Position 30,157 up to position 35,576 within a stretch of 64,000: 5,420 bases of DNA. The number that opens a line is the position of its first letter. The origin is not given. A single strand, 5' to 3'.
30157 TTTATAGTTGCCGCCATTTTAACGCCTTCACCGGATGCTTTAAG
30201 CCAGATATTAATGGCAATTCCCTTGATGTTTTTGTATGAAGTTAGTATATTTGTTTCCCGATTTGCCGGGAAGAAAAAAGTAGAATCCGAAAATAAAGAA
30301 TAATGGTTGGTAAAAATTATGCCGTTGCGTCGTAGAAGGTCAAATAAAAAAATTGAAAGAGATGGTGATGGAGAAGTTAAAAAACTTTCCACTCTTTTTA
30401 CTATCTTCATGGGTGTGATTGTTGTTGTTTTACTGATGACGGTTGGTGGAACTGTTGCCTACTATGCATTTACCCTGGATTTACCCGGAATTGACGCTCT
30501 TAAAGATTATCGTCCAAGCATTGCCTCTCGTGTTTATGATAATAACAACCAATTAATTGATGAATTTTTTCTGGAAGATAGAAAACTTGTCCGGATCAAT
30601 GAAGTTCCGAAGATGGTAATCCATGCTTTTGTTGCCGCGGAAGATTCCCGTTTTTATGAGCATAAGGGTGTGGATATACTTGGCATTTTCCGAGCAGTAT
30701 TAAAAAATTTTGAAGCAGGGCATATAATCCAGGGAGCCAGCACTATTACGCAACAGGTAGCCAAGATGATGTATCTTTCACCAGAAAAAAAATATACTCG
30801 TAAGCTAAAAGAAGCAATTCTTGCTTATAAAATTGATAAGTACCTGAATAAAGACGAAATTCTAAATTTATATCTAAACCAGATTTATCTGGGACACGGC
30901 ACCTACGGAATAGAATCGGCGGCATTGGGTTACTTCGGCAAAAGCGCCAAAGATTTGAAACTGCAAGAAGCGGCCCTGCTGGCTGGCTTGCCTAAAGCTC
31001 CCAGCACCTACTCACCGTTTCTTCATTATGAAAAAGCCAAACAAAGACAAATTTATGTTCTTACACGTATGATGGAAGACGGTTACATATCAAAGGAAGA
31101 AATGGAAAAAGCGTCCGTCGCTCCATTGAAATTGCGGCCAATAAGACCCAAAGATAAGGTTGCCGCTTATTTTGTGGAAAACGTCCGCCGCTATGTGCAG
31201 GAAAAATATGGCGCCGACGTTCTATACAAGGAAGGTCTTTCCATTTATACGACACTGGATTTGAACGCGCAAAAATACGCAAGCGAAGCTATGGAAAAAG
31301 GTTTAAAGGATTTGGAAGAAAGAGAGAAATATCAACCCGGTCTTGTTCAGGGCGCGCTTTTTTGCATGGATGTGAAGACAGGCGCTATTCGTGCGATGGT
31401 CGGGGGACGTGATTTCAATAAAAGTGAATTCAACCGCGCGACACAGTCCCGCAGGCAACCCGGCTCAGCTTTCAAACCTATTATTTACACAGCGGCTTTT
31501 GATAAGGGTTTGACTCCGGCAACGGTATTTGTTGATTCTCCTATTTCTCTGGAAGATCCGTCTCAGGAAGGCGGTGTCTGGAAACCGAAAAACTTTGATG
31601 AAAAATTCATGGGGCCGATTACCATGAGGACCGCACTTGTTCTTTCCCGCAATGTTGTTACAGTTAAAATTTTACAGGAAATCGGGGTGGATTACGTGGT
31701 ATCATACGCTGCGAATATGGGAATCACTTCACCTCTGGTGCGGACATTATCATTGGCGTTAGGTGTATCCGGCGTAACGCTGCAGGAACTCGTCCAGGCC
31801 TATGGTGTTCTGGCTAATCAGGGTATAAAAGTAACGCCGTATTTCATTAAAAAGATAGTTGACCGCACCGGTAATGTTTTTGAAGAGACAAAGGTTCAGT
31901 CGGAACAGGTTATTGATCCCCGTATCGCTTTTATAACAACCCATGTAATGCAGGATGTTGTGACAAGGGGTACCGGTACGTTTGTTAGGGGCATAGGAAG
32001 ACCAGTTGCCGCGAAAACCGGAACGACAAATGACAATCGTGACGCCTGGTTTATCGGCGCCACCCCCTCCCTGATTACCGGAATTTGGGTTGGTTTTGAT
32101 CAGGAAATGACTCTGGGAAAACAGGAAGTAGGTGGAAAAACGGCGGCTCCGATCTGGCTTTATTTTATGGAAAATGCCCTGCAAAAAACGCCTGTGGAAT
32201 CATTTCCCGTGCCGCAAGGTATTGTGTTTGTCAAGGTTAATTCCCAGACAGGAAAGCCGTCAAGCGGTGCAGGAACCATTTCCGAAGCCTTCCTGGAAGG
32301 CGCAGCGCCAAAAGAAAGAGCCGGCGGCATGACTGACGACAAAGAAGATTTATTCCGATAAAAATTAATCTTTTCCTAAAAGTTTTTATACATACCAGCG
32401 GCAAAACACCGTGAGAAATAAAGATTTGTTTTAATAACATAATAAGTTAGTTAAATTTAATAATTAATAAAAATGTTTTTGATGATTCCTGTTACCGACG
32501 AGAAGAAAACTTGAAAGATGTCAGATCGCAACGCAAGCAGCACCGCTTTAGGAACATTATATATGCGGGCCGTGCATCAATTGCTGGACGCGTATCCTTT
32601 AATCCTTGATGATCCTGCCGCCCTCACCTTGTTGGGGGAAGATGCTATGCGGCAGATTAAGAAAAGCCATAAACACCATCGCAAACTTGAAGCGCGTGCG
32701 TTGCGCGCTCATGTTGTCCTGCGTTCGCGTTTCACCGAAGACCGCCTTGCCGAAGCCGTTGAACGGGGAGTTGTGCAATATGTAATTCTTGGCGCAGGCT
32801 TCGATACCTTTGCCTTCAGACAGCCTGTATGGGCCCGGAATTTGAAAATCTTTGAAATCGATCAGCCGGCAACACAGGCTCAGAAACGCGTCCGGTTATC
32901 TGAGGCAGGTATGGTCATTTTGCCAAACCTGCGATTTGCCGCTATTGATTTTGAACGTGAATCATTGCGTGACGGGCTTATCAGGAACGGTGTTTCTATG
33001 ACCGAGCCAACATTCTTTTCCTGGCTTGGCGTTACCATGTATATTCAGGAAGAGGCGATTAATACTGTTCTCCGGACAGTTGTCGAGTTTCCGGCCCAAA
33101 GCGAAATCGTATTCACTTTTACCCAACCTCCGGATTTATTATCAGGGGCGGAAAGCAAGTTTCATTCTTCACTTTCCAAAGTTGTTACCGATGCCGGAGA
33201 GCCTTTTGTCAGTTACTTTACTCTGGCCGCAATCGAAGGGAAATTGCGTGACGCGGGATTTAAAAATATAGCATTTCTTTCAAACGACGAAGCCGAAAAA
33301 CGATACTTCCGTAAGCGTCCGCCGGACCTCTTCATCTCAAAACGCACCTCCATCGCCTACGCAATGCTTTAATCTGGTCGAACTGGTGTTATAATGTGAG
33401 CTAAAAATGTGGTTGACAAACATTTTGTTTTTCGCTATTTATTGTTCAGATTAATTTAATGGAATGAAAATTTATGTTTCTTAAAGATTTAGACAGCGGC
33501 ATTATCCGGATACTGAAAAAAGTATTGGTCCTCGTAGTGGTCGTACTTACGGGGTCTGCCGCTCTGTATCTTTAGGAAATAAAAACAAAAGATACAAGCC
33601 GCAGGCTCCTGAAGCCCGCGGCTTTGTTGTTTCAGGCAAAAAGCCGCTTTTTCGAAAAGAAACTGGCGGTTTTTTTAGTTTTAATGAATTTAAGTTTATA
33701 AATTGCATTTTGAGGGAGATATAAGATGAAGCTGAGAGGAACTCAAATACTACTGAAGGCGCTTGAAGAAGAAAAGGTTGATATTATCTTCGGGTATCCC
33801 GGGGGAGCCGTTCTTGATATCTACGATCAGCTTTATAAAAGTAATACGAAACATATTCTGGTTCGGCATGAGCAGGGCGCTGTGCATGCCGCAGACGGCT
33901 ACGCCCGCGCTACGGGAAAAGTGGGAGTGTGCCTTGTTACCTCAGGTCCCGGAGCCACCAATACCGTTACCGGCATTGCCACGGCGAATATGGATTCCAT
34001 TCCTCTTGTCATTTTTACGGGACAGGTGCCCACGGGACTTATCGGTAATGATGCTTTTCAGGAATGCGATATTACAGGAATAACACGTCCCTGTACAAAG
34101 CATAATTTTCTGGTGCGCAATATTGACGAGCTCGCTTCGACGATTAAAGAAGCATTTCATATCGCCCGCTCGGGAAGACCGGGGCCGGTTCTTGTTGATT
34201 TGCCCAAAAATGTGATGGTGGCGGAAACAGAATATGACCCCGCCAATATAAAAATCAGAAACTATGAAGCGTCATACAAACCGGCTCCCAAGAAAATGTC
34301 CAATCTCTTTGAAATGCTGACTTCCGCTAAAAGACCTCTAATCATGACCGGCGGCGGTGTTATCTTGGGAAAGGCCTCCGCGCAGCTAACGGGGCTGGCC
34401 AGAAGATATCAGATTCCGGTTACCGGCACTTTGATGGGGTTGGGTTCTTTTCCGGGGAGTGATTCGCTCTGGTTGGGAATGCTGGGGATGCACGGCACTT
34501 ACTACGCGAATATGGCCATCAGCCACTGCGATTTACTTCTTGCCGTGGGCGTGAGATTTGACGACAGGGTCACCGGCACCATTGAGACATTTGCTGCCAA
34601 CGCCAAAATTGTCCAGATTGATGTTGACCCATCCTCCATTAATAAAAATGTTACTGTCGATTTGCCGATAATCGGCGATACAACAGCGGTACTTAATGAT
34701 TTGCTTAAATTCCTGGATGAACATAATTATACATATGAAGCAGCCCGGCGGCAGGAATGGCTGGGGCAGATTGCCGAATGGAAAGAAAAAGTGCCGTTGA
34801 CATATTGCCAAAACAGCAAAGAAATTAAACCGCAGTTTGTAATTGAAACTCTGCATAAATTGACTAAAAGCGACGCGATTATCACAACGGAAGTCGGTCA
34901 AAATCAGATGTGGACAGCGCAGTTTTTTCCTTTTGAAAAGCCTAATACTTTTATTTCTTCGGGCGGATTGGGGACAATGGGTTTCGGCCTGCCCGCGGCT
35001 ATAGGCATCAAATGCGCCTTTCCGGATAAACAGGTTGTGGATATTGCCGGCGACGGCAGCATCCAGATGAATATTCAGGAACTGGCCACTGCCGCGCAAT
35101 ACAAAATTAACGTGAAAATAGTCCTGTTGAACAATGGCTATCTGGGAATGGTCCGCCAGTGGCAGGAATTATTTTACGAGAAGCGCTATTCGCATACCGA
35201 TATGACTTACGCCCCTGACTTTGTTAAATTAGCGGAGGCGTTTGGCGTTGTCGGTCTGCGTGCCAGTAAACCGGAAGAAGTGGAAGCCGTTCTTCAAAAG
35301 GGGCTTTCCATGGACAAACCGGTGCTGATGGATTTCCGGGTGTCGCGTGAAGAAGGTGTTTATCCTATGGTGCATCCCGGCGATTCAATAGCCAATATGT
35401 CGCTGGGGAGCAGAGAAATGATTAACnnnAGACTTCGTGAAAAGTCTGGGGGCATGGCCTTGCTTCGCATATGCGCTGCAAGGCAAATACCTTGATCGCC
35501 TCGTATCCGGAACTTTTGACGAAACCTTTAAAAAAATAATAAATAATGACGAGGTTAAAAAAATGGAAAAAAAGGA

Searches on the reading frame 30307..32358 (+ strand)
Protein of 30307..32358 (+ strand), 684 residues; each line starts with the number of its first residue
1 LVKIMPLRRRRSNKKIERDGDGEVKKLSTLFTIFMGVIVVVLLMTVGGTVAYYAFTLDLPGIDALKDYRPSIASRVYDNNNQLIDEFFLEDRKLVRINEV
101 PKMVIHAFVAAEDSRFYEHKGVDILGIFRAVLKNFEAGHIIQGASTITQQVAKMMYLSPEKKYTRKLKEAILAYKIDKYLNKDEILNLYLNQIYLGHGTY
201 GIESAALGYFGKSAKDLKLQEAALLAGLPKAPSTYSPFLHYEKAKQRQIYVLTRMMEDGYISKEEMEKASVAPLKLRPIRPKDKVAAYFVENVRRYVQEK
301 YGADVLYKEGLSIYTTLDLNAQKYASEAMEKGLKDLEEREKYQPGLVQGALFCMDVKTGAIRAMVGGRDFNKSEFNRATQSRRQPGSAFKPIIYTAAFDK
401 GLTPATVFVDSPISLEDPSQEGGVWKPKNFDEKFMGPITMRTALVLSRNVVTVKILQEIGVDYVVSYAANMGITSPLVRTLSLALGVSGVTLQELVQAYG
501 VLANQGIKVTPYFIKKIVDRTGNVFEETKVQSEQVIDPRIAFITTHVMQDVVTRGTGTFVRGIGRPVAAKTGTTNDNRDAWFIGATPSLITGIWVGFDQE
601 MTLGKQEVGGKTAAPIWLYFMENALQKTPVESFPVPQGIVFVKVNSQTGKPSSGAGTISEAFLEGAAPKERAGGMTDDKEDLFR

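Call 51: search_protein_families(library=pfam, proteins=[window:30307-32358:+], max_evalue=0.00001)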
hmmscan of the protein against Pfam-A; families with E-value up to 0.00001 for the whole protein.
window:30307-32358:+ (684 aa): 2 families
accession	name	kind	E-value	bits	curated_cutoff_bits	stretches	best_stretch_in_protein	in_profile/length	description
PF00912.28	Transgly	-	4.1e-67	225.5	27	1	82-255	3-177/178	Transglycosylase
PF00905.27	Transpeptidase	-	3.6e-41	141.7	22.1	1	350-588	2-267/299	Penicillin binding protein transpeptidase domain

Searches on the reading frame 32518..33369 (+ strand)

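Call 51: search_protein_families(library=pfam, proteins=[window:32518-33369:+], max_evalue=0.00001)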
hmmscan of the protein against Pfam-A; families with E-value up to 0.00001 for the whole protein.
window:32518-33369:+ (284 aa): 1 family
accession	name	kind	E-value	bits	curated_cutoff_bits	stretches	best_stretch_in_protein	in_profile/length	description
PF04072.20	LCM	-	1.9e-44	152.2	22.3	1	10-188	1-186/187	Leucine carboxyl methyltransferase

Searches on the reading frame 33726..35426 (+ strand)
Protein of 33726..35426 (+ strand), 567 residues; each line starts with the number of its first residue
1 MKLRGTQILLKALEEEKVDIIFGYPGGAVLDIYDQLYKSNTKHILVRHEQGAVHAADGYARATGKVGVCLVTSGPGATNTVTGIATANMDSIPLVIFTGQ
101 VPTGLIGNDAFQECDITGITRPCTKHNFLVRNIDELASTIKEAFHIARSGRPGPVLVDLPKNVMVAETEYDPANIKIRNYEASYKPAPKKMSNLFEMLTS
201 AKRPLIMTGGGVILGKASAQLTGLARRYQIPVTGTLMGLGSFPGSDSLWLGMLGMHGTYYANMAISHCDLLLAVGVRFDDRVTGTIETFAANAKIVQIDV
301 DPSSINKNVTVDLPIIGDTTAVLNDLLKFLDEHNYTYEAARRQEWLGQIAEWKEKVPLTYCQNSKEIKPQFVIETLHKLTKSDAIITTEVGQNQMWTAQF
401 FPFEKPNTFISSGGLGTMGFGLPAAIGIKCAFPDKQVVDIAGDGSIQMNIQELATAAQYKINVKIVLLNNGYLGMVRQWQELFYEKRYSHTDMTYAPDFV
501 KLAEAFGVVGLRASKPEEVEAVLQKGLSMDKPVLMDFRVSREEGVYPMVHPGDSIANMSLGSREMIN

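Call 51: search_protein_families(library=pfam, proteins=[window:33726-35426:+], max_evalue=0.00001)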
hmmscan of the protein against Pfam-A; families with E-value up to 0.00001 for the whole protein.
window:33726-35426:+ (567 aa): 3 families
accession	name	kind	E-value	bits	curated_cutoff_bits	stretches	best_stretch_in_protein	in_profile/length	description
PF02775.26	TPP_enzyme_C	-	8.4e-59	198.1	21.9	1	390-536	2-150/151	Thiamine pyrophosphate enzyme, C-terminal TPP binding domain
PF00205.28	TPP_enzyme_M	-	3.2e-47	160.1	30.4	1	193-326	3-137/137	Thiamine pyrophosphate enzyme, central domain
PF02776.23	TPP_enzyme_N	-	4.2e-41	139.9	26.8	1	4-118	2-118/119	Thiamine pyrophosphate enzyme, N-terminal TPP binding domain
